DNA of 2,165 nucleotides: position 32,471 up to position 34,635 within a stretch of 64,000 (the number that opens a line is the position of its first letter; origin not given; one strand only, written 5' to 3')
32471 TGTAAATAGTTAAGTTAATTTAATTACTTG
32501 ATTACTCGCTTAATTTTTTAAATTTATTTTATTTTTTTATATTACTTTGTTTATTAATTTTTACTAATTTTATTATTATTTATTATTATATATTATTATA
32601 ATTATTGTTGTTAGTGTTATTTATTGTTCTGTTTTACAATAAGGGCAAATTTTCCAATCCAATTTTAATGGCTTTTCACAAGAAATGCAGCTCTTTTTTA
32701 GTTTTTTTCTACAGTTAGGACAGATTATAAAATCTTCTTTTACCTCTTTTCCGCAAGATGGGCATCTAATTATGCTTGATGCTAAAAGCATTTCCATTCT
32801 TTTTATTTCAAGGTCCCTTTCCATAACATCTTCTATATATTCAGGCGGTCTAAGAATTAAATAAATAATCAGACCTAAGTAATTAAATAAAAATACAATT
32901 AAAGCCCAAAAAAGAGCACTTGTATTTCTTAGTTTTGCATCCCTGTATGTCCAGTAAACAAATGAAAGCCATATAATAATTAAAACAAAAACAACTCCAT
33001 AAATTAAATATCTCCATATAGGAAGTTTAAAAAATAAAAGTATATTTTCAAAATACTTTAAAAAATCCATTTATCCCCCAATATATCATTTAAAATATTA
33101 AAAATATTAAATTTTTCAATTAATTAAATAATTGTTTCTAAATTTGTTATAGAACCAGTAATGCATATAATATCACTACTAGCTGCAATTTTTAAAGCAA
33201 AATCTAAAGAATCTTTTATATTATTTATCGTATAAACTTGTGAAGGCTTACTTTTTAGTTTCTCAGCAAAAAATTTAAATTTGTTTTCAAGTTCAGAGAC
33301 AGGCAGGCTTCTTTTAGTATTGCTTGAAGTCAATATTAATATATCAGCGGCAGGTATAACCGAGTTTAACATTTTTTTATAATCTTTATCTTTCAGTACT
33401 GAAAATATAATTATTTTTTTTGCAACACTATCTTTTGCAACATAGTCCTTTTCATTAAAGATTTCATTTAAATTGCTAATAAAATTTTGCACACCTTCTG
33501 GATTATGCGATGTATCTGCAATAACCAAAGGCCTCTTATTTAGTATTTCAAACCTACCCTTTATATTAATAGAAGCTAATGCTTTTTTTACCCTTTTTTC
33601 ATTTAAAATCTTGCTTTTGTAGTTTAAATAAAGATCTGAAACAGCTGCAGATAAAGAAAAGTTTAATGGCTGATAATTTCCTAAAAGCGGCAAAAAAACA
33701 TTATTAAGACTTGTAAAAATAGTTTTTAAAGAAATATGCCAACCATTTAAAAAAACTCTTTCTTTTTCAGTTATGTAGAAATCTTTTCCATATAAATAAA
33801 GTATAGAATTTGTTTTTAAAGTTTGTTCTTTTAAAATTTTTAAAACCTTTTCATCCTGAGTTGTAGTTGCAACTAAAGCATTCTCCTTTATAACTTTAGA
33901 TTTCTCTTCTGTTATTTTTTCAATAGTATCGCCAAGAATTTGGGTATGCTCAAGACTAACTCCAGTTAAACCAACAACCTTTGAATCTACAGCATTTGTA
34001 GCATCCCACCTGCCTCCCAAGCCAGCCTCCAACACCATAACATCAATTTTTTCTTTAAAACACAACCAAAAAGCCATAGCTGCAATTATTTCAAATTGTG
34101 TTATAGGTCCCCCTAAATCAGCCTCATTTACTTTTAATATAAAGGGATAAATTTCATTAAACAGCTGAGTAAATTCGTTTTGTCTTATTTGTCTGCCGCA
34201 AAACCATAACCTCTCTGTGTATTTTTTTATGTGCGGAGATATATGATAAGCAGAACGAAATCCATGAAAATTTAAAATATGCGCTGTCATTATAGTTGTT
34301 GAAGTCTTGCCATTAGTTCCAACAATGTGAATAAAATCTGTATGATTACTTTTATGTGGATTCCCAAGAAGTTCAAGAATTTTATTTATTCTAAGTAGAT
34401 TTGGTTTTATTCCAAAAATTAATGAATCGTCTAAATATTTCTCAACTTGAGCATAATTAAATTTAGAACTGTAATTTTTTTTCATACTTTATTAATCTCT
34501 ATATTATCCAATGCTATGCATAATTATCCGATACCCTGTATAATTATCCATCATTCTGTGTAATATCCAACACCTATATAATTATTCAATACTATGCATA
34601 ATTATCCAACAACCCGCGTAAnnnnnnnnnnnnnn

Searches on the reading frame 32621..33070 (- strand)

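Call 94: search_protein_families(library=pfam, proteins=[window:32621-33070:-], max_evalue=0.00001)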
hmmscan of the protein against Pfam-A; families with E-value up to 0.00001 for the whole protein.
window:32621-33070:- (149 aa): 3 families
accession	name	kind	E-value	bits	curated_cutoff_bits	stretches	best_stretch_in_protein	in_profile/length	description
PF12773.13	DZR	-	1.1e-10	41.9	27.3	1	103-145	1-44/45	Double zinc ribbon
PF13248.11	Zn_ribbon_3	-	2.3e-08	33.7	27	0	101-123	3-25/26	zinc-ribbon domain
PF13240.11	Zn_Ribbon_1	-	1.8e-06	28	25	0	103-120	2-19/23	zinc-ribbon domain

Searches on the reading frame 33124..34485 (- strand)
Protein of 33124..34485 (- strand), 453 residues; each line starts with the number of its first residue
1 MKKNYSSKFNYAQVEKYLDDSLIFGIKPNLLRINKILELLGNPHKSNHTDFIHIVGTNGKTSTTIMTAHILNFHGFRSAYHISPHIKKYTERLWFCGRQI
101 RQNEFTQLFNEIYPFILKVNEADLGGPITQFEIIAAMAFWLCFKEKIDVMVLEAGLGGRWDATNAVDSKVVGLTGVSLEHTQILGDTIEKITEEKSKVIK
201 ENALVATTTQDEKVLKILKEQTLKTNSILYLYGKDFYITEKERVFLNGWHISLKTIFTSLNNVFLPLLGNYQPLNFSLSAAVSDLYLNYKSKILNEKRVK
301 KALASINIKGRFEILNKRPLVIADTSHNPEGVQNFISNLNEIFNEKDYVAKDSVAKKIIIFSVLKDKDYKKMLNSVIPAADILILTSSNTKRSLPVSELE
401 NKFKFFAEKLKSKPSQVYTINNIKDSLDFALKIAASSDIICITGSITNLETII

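Call 94: search_protein_families(library=pfam, proteins=[window:33124-34485:-], max_evalue=0.00001)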
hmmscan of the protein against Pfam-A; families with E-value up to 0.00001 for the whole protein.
window:33124-34485:- (453 aa): 2 families
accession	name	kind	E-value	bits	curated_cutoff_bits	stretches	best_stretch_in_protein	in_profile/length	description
PF02875.26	Mur_ligase_C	-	8.7e-14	52.9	28.4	1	310-445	1-126/127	Mur ligase, glutamate ligase domain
PF08245.18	Mur_ligase_M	-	4.1e-08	33.9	24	1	55-282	2-199/200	Mur ligase middle domain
